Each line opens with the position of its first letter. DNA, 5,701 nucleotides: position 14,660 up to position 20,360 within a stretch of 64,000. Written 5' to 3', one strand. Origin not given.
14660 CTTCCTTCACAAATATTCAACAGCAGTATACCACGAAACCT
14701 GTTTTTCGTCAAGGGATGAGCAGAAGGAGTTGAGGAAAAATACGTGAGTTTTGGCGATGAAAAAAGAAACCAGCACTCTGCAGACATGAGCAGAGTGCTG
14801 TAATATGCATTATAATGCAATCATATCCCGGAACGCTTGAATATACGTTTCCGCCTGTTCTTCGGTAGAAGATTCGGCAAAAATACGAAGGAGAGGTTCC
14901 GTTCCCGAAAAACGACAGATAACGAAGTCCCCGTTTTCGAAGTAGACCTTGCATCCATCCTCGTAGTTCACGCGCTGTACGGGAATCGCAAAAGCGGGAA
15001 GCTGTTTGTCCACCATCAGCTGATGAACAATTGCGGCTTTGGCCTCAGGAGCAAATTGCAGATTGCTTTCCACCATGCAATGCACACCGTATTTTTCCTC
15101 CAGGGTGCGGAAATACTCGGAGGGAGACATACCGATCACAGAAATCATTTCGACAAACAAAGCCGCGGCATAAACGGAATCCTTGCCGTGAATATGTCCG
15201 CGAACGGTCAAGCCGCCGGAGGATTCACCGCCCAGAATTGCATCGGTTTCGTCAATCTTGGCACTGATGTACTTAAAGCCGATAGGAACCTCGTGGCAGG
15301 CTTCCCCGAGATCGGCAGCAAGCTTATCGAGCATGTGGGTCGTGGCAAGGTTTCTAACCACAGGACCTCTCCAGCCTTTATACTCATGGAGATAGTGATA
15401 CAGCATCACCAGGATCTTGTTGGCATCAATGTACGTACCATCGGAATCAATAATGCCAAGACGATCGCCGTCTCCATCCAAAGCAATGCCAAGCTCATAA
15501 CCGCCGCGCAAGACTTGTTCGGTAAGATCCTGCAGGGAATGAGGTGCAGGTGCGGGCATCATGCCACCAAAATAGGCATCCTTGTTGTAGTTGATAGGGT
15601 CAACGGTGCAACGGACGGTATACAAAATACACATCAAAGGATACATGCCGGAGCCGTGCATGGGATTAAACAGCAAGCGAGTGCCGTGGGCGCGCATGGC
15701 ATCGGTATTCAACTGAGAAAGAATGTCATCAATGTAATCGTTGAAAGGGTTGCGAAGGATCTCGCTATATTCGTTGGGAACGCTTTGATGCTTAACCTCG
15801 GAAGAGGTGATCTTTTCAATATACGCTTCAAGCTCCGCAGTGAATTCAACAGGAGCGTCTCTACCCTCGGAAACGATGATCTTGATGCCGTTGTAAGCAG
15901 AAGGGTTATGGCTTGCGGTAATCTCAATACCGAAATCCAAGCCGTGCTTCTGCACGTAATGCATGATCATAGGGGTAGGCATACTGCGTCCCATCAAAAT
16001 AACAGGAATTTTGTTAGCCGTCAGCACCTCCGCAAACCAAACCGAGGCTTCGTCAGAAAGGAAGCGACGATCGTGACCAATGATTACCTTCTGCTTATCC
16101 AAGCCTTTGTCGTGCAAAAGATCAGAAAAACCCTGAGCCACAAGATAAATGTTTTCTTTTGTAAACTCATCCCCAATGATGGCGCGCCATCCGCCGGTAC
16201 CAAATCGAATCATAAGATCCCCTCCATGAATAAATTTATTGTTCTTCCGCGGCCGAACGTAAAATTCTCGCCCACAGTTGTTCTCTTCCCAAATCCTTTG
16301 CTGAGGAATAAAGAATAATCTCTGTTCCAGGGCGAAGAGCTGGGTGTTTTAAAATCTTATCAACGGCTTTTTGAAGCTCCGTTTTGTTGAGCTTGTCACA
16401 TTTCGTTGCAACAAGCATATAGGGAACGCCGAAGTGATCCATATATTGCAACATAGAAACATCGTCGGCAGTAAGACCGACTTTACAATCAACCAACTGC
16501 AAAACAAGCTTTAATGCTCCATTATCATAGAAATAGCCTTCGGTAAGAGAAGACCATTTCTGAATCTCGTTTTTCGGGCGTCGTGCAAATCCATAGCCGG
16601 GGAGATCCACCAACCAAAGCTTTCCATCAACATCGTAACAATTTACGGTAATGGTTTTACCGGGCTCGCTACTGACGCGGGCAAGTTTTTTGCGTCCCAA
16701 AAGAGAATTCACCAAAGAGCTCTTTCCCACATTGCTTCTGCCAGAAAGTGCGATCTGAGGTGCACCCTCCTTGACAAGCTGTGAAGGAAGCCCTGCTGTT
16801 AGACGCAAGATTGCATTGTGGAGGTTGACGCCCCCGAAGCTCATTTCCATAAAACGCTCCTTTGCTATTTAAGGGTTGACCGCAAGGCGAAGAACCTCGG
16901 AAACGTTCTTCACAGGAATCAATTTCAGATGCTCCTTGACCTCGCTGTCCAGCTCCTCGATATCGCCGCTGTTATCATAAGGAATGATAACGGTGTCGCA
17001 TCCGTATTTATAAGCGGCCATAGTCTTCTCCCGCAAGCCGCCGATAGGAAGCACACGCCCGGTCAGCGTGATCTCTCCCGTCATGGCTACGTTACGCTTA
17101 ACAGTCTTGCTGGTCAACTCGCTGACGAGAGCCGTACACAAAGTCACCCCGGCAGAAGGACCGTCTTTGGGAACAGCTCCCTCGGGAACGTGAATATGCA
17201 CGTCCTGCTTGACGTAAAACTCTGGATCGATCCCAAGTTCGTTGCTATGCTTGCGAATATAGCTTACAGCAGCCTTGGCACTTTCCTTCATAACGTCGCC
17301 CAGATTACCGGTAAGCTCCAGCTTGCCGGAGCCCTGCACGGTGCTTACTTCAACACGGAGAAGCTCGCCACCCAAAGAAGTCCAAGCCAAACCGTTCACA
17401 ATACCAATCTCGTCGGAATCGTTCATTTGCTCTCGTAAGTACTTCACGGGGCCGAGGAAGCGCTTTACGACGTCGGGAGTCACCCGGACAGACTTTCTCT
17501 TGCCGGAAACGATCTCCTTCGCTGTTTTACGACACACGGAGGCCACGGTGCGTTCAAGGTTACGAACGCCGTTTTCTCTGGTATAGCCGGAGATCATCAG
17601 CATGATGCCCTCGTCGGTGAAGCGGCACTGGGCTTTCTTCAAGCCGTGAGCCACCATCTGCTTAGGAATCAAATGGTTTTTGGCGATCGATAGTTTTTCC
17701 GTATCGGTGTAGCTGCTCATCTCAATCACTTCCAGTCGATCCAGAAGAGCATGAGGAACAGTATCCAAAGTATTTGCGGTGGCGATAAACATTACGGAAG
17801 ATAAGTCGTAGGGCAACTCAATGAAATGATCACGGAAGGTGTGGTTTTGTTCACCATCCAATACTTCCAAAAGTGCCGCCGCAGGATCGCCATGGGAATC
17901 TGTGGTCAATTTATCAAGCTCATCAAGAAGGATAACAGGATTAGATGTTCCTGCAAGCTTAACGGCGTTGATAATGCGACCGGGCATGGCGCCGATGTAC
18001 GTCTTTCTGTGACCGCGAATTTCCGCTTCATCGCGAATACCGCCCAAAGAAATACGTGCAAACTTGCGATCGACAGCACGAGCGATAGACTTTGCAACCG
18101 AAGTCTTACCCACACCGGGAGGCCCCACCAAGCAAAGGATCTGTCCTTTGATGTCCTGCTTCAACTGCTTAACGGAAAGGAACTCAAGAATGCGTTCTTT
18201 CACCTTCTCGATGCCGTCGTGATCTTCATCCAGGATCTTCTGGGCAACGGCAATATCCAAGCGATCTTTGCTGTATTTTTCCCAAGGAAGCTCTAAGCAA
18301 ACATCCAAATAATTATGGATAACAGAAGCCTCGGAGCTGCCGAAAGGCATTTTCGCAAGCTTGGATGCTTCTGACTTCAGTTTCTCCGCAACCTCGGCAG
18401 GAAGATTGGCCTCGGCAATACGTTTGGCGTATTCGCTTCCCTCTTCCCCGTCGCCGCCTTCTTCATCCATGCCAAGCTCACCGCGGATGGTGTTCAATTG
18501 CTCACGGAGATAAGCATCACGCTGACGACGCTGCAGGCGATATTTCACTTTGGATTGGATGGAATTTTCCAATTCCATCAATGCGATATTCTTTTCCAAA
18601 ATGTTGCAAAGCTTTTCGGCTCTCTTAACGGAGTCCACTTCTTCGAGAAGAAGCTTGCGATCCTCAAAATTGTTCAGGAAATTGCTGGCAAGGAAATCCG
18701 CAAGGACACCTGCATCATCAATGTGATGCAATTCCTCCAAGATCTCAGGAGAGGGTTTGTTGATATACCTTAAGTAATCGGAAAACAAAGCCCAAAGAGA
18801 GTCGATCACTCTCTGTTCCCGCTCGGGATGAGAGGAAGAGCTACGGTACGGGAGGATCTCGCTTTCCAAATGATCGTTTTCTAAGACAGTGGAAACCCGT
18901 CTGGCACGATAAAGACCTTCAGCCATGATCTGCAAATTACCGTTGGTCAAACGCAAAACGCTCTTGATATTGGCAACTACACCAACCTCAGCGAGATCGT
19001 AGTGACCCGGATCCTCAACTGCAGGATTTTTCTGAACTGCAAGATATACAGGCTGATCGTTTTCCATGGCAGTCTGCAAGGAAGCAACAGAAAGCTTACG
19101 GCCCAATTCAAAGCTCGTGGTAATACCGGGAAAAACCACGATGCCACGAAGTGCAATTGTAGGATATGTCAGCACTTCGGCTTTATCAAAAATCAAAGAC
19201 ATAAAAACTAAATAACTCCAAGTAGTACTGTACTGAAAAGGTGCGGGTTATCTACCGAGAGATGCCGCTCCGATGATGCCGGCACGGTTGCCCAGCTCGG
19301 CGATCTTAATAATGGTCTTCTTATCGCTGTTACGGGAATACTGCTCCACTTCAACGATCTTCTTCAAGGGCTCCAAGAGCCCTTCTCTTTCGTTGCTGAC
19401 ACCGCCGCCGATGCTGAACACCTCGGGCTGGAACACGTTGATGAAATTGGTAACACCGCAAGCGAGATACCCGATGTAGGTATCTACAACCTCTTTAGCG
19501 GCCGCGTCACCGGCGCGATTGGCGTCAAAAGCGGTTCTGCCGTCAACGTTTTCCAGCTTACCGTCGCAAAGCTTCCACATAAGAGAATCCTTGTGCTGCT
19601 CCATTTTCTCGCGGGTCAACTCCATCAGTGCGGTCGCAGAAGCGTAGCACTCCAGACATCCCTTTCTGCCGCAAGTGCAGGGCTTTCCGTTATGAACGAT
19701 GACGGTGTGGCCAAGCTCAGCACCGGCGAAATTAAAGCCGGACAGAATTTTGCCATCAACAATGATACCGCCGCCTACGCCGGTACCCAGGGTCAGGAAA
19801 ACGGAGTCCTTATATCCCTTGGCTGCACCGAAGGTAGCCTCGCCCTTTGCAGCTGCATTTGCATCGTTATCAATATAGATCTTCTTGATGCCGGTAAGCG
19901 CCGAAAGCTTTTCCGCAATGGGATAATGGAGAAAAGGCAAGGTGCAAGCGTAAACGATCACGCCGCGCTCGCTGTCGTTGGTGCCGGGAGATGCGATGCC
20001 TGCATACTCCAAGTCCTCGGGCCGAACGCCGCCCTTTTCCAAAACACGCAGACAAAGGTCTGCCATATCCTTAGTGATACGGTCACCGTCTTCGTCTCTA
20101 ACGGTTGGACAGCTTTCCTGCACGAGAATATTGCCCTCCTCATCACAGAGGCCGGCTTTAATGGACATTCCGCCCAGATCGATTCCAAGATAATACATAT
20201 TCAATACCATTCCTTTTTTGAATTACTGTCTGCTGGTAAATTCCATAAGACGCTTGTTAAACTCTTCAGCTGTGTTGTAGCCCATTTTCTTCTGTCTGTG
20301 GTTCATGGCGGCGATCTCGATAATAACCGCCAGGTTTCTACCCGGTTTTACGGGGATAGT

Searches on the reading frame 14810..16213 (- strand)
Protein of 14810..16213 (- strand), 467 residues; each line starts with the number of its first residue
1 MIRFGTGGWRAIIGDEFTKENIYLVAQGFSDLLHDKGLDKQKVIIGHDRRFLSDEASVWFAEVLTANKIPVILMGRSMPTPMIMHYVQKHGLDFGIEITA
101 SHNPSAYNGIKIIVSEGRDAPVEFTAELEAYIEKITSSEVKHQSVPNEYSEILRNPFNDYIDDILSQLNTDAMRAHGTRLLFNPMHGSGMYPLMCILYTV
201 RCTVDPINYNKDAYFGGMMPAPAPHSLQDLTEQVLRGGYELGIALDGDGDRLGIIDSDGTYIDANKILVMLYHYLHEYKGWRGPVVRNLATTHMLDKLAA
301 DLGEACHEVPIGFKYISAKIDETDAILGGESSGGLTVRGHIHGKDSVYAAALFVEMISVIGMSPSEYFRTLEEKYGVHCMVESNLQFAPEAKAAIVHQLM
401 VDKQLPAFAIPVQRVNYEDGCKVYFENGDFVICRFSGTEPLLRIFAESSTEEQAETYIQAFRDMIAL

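Call 63: search_protein_families(library=pfam, proteins=[window:14810-16213:-], max_evalue=0.00001)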
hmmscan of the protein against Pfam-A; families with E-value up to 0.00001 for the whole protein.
window:14810-16213:- (467 aa): 4 families
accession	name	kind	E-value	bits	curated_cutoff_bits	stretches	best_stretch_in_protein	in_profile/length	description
PF02878.22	PGM_PMM_I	-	5.6e-38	130.2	22.5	1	3-137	3-136/138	Phosphoglucomutase/phosphomannomutase, alpha/beta/alpha domain I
PF02880.22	PGM_PMM_III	-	4.5e-24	85.2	20.7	1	264-375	2-115/115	Phosphoglucomutase/phosphomannomutase, alpha/beta/alpha domain III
PF02879.22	PGM_PMM_II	-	6.7e-20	72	29.3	1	159-259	2-103/103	Phosphoglucomutase/phosphomannomutase, alpha/beta/alpha domain II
PF00408.26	PGM_PMM_IV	-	4.2e-08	33.6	23.1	1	416-463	21-67/68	Phosphoglucomutase/phosphomannomutase, C-terminal domain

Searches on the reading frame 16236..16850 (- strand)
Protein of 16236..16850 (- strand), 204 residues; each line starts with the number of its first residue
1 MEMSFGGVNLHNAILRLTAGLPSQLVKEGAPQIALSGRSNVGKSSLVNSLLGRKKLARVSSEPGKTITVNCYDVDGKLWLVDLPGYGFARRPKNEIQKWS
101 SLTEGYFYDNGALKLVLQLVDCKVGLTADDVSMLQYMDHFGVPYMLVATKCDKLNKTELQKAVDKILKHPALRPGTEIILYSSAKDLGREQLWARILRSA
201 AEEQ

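Call 63: search_protein_families(library=pfam, proteins=[window:16236-16850:-], max_evalue=0.00001)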
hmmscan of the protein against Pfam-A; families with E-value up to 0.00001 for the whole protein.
window:16236-16850:- (204 aa): 3 families
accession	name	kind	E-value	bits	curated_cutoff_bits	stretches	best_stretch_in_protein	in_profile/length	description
PF01926.29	MMR_HSR1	-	3.4e-18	66.3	21.9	1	32-150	1-113/113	50S ribosome-binding GTPase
PF02421.24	FeoB_N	-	3.4e-08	33.6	27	1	32-192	2-152/156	Ferrous iron transport protein B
PF03193.22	RsgA_GTPase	-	4.8e-07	30.2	30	0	33-85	109-167/174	RsgA GTPase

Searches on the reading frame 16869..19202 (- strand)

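Call 9: search_protein_families(library=pfam, proteins=[window:16869-19202:-], max_evalue=0.001)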
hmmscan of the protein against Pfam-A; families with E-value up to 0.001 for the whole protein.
window:16869-19202:- (777 aa): 14 families
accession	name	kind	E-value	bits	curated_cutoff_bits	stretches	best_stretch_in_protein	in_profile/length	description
PF05362.19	Lon_C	-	1.5e-86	289.7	21.1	1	574-775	2-203/205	Lon protease (S16) C-terminal proteolytic domain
PF02190.22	LON_substr_bdg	-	7.1e-35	121.2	28.7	1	12-204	1-200/200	ATP-dependent protease La (LON) substrate-binding domain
PF00004.35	AAA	-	5e-27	95.4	21.2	1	356-494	1-127/131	ATPase family associated with various cellular activities (AAA)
PF22667.2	Lon_lid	-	4.4e-21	74.7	27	1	518-571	2-56/57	Lon protease AAA+ ATPase lid domain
PF07728.20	AAA_5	-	1e-10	42.2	22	1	356-489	2-138/139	AAA domain (dynein-related subfamily)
PF13541.12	ChlI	-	3.7e-07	30.5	27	1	617-744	1-121/121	Subunit ChlI of Mg-chelatase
PF13191.12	AAA_16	-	6.7e-06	27.1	32.6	1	352-387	21-52/167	AAA ATPase domain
PF08298.17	AAA_PrkA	-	1.7e-05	24.5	25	1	327-379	59-111/358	PrkA AAA domain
PF07726.17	AAA_3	-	2e-05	24.9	27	1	358-481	4-115/131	ATPase family associated with various cellular activities (AAA)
PF13401.12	AAA_22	-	8.1e-05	23.4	27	0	354-432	6-96/130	AAA domain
PF07724.20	AAA_2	-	0.00013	22.5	27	1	357-484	7-131/166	AAA domain (Cdc48 subfamily)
PF20720.3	nSTAND3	-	0.00021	21.5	27.2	0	354-377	18-41/155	Novel STAND NTPase 3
PF03193.22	RsgA_GTPase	-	0.00044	20.5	30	0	343-385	96-138/174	RsgA GTPase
PF05496.18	RuvB_N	-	0.0005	20.3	27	0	327-385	8-65/159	Holliday junction DNA helicase RuvB P-loop domain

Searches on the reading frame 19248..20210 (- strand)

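Call 9: search_protein_families(library=pfam, proteins=[window:19248-20210:-], max_evalue=0.001)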
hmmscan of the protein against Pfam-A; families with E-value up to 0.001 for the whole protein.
window:19248-20210:- (320 aa): 2 families
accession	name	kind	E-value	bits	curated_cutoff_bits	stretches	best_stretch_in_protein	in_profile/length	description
PF00480.26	ROK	-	2.7e-61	208.1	22.9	1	7-318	1-290/294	ROK family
PF01869.26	BcrAD_BadFG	-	5.4e-05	23.3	31.5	0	8-83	1-78/271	BadF/BadG/BcrA/BcrD ATPase family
